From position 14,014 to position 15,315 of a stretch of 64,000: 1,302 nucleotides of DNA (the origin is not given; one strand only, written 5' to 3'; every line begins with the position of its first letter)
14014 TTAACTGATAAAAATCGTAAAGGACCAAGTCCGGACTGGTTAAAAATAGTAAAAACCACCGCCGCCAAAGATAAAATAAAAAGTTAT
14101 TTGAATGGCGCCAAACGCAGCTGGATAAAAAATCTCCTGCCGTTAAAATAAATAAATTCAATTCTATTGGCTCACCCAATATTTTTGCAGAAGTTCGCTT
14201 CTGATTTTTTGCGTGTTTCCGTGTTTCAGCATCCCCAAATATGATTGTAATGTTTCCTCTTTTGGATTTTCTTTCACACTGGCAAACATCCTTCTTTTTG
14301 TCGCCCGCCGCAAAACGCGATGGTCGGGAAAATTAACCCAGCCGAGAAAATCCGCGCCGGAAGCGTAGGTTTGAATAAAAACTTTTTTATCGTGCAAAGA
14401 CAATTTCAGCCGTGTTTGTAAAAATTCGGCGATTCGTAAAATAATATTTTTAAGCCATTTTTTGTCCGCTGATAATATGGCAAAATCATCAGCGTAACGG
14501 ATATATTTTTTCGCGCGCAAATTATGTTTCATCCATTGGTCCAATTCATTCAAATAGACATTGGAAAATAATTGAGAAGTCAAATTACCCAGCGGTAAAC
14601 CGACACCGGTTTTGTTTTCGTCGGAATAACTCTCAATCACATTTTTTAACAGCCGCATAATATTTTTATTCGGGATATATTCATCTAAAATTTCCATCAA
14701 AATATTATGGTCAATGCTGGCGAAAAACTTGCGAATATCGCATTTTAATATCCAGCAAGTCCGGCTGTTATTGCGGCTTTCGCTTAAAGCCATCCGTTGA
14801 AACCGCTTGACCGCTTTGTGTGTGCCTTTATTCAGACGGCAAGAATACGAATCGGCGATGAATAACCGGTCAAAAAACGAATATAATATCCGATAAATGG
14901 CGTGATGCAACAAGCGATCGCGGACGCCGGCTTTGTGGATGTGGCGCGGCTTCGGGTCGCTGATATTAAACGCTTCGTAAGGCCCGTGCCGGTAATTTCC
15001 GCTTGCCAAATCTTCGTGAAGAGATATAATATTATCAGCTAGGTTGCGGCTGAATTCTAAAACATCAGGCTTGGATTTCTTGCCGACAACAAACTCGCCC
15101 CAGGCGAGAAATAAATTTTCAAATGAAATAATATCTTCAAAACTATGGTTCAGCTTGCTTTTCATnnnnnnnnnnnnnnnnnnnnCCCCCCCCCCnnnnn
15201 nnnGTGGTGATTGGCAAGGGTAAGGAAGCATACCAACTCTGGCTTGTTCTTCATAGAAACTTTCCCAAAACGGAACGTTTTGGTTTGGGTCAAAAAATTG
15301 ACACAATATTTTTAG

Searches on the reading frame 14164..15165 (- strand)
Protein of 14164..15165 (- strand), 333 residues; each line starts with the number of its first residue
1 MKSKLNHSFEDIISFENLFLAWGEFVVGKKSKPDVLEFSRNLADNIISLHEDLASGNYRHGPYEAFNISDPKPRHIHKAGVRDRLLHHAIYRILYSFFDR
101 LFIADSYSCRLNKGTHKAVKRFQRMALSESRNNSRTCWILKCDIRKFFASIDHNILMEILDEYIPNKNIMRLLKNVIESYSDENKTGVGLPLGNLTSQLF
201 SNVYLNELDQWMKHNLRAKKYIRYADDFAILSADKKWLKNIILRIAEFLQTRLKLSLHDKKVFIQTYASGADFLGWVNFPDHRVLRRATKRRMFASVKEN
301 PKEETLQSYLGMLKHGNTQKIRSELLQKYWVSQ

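Call 4: search_protein_families(library=pfam, proteins=[window:14164-15165:-], max_evalue=0.01)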
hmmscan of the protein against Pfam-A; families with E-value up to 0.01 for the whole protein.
window:14164-15165:- (333 aa): 1 family
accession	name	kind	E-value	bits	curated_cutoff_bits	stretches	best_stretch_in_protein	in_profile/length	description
PF00078.32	RVT_1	-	7.9e-23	81.7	29.6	1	73-276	9-203/205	Reverse transcriptase (RNA-dependent DNA polymerase)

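Call 7: find_encoding_contigs(protein=window:14164-15165:-, flank=3000, max_places=10)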
Protein window:14164-15165:- (333 aa): 2 contigs read that carry it; 2 places shown.
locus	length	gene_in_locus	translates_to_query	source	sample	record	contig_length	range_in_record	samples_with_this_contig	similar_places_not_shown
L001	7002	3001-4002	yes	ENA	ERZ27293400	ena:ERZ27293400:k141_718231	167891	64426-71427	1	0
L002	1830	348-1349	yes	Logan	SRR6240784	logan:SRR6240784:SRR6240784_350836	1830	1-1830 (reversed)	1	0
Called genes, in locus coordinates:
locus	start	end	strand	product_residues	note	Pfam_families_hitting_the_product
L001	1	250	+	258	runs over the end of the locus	PF00142:Fer4_NifH (weak), PF01656:CbiA, PF02374:ArsA_ATPase (weak), PF06564:CBP_BcsQ (weak), PF09140:MipZ (weak), PF10609:ParA, PF13614:AAA_31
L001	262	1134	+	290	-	PF02195:ParB_N, PF17762:HTH_ParB, PF23552:ParB_C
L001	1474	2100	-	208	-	-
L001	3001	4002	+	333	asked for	PF00078:RVT_1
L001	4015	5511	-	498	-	PF13328:HD_4, PF01966:HD, PF04607:RelA_SpoT, PF02824:TGS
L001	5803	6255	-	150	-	-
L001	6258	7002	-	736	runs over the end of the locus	PF01751:Toprim, PF01131:Topoisom_bac, PF01396:Zn_ribbon_Top1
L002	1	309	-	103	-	?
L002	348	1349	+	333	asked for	PF00078:RVT_1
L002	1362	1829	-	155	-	?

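Call 11: find_homologous_proteins(query=window:14164-15165:-, max_evalue=1e-20)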
Query window:14164-15165:- (333 aa): 8000 proteins with E <= 1e-20 among 8000 candidates; the best 120 are listed.
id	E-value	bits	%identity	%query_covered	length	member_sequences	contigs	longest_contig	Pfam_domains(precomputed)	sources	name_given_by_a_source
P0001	2.3e-222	755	100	100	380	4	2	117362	PF00078.33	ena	-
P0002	2.3e-196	670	89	100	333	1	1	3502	PF00078.33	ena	-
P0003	1.5e-179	614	78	100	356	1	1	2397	PF00078.33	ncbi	-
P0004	1.6e-165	568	-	-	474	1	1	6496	PF00078.33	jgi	jgi:retron-type reverse transcriptase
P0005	4.1e-165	567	78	95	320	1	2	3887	PF00078.33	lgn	-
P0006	6.3e-162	557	71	100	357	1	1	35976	PF00078.33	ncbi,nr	ncbi:MAG: reverse transcriptase/maturase family protein [Patescibacteria group bacterium]|nr:reverse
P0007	2.2e-153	529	70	99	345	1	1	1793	PF00078.33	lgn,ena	-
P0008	5.4e-150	517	67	94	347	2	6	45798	PF00078.33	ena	-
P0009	5.2e-149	514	66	100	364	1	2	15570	PF00078.33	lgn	-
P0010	1.5e-144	499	63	99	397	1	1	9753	PF00078.33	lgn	-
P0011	2.5e-144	499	65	99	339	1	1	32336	PF00078.33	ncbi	-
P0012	8.3e-144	497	64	98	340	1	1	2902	PF00078.33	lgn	-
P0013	1.3e-143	496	64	99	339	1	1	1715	PF00078.33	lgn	-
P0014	1.7e-143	496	63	99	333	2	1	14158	PF00078.33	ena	-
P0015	3.4e-143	495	65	99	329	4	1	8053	PF00078.33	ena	-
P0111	5.6e-137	475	63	98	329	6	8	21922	PF00078.33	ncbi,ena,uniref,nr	ncbi:MAG: hypothetical protein A3J47_02655 [Candidatus Yanofskybacteria bacterium RIFCSPHIGHO2_02_FU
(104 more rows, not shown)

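Call 12: find_encoding_contigs(protein=P0001, flank=3000, max_places=10)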
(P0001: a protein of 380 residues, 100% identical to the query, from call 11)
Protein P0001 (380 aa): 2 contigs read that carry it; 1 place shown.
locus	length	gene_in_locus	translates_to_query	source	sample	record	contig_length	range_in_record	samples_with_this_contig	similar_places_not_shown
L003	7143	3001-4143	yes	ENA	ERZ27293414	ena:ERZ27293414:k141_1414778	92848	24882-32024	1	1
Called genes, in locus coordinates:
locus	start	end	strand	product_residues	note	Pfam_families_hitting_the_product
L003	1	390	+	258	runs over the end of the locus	PF00142:Fer4_NifH (weak), PF01656:CbiA, PF02374:ArsA_ATPase (weak), PF06564:CBP_BcsQ (weak), PF09140:MipZ (weak), PF10609:ParA, PF13614:AAA_31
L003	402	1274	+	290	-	PF02195:ParB_N, PF17762:HTH_ParB, PF23552:ParB_C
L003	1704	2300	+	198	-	-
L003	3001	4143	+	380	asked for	PF00078:RVT_1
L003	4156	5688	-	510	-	PF13328:HD_4, PF01966:HD, PF04607:RelA_SpoT, PF02824:TGS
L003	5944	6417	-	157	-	-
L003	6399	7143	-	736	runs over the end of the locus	PF01751:Toprim, PF01131:Topoisom_bac, PF01396:Zn_ribbon_Top1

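Call 13: find_encoding_contigs(protein=P0002, flank=3000, max_places=10)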
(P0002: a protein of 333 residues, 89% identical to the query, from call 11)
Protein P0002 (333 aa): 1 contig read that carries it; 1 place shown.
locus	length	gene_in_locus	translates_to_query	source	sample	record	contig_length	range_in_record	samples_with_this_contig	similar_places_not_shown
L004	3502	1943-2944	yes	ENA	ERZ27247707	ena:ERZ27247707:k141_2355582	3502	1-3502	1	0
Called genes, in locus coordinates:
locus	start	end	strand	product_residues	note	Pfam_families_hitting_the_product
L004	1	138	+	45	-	?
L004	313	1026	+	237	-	-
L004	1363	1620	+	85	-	-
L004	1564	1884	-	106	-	PF22296:bAvd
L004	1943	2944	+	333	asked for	PF00078:RVT_1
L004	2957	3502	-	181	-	?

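Call 14: find_encoding_contigs(protein=P0003, flank=3000, max_places=10)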
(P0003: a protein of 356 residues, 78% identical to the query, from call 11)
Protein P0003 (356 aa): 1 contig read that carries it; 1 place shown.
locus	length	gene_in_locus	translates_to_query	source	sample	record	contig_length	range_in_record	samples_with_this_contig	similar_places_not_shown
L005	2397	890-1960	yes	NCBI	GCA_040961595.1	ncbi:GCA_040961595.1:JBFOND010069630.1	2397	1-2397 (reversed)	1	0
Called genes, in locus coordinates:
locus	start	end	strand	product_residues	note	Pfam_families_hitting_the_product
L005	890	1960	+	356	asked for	PF00078:RVT_1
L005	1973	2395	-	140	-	?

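Call 16: find_related_loci(query=window:14164-15165:-, collection=genome_contigs, flank=3000)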
Query window:14164-15165:- (333 aa) in genome_contigs; peptide patterns used: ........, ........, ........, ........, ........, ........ (x = any residue, [..] = any of these).
286 stretches matched a pattern; 225 encode a relative of the query (tblastn E <= 1e-3); the best 80 are kept; 80 distinct loci.
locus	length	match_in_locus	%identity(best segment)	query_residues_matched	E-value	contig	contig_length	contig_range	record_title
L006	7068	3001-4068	71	1-333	1e-168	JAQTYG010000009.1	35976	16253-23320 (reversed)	MAG: Patescibacteria group bacterium isolate STC_31 NODE_2337_length_35976_cov_17.927780_Sandtown_C, whole genome shotgu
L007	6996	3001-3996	65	2-333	8e-150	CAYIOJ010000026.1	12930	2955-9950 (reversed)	MAG TPA_asm: uncultured Gammaproteobacteria bacterium isolate ERP119705_co24_904 genome assembly, contig: NODE_6242_leng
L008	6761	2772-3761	65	2-331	2e-148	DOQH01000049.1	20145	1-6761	MAG TPA_asm: Candidatus Magasanikbacteria bacterium isolate UBA10142 contig_59822, whole genome shotgun sequence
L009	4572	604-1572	66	1-325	5e-148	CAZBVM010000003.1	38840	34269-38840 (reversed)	MAG TPA_asm: uncultured Candidatus Saccharibacteria bacterium isolate binchicken_co38_663 genome assembly, contig: NODE_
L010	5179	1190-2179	64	1-330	9e-146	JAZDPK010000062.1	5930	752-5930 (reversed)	MAG: Parcubacteria group bacterium isolate MEGAHIT-group-0.83 k141_12525299, whole genome shotgun sequence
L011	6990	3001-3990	63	1-331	2e-144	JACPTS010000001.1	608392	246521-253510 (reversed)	MAG: Candidatus Harrisonbacteria bacterium isolate NC_groundwater_738_Ag_S-0.65um_42_30 S37_SO-6_scaffold_114001, whole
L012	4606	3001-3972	63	1-325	8e-143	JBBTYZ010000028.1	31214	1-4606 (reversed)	MAG: Patescibacteria group bacterium isolate H51-bin148_1 H51_bin148_1_000000000028, whole genome shotgun sequence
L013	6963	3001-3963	64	1-321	2e-142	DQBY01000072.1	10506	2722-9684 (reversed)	MAG TPA_asm: Candidatus Moraniibacteriota bacterium isolate UBA11098 contig_253409, whole genome shotgun sequence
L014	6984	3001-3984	63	1-328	4e-141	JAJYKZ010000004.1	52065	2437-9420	MAG: bacterium isolate DBS2-1.bin57 NODE_1034_length_52065_cov_2.527302, whole genome shotgun sequence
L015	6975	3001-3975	65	1-327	3e-141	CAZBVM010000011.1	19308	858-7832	MAG TPA_asm: uncultured Candidatus Saccharibacteria bacterium isolate binchicken_co38_663 genome assembly, contig: NODE_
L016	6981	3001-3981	61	1-329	1e-139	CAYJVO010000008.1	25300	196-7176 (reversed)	MAG TPA_asm: uncultured Candidatus Saccharibacteria bacterium isolate ERP125453_co1_472 genome assembly, contig: NODE_17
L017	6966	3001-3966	62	1-323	8e-140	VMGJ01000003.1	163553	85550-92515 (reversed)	MAG: Parcubacteria group bacterium Licking1014_17 CEN90_scaffold_259, whole genome shotgun sequence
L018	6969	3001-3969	63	1-325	2e-139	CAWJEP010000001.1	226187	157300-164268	MAG: uncultured bacterium isolate MFD04780.bin.2.113 genome assembly, contig: contig_13311, whole genome shotgun sequenc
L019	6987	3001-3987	62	1-330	5e-139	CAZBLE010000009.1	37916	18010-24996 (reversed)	MAG TPA_asm: uncultured Gammaproteobacteria bacterium isolate SRP278252_co1_298 genome assembly, contig: NODE_1596_lengt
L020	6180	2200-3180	60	1-329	6e-139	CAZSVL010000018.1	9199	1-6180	MAG TPA_asm: uncultured Gammaproteobacteria bacterium isolate SRP167671_co2_184 genome assembly, contig: NODE_9429_lengt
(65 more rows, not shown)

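Call 17: find_related_loci(query=window:14164-15165:-, collection=metagenome_contigs, flank=3000)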
Query window:14164-15165:- (333 aa) in metagenome_contigs; peptide patterns used: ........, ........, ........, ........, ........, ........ (x = any residue, [..] = any of these).
598 stretches matched a pattern (row limit reached: there are more); 488 encode a relative of the query (tblastn E <= 1e-3); the best 80 are kept; 80 distinct loci.
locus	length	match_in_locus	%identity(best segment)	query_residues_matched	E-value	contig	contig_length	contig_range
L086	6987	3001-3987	65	5-333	2e-149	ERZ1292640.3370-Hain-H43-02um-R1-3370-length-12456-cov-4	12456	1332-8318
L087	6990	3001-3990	65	2-331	2e-148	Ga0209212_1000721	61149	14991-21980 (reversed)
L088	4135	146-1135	65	2-331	8e-150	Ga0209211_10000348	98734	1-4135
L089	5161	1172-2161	63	2-331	3e-148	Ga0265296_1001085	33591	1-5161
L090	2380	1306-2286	67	1-328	8e-155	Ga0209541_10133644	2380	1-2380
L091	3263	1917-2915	64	1-333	2e-150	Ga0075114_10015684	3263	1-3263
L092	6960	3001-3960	66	1-322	1e-143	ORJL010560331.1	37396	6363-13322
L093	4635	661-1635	65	1-327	1e-145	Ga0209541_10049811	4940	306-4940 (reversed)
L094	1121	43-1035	62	1-331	3e-158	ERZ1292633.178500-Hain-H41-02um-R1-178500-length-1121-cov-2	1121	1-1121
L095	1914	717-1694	64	1-327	8e-154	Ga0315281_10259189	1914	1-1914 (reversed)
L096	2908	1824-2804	64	1-329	4e-150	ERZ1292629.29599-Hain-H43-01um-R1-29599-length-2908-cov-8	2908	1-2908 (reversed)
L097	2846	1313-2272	65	1-322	5e-150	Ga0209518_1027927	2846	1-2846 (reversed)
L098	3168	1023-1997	64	1-327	3e-148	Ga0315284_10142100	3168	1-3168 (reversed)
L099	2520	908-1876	63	1-325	9e-150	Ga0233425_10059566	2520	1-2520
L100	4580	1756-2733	64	1-331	2e-143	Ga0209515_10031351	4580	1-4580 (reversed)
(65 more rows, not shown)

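Call 58: find_encoding_contigs(protein=P0111, flank=1500, max_places=10)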
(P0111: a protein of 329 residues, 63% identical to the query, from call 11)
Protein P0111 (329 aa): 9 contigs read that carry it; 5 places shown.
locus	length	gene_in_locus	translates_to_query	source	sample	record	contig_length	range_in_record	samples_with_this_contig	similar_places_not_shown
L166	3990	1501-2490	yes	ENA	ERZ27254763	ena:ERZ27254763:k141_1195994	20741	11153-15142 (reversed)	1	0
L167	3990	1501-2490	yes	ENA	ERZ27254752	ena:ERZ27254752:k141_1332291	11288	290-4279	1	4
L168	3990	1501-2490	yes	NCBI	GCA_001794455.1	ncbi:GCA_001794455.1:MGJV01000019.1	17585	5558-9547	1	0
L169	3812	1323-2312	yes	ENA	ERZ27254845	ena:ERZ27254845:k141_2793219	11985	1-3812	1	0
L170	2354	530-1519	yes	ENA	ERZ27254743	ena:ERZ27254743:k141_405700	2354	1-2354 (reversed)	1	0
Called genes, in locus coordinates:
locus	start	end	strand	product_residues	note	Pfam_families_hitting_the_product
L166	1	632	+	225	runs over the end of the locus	-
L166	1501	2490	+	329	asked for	PF00078:RVT_1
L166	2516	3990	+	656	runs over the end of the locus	PF03030:H_PPase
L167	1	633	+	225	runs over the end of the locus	-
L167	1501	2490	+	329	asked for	PF00078:RVT_1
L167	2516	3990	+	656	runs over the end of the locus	PF03030:H_PPase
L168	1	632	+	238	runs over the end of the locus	-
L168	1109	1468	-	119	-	PF22296:bAvd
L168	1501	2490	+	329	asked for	PF00078:RVT_1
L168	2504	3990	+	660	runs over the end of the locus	PF03030:H_PPase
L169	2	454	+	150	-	?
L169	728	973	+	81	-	-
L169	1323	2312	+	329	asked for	PF00078:RVT_1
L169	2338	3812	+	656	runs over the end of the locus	PF03030:H_PPase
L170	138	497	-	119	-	PF22296:bAvd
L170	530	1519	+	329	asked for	PF00078:RVT_1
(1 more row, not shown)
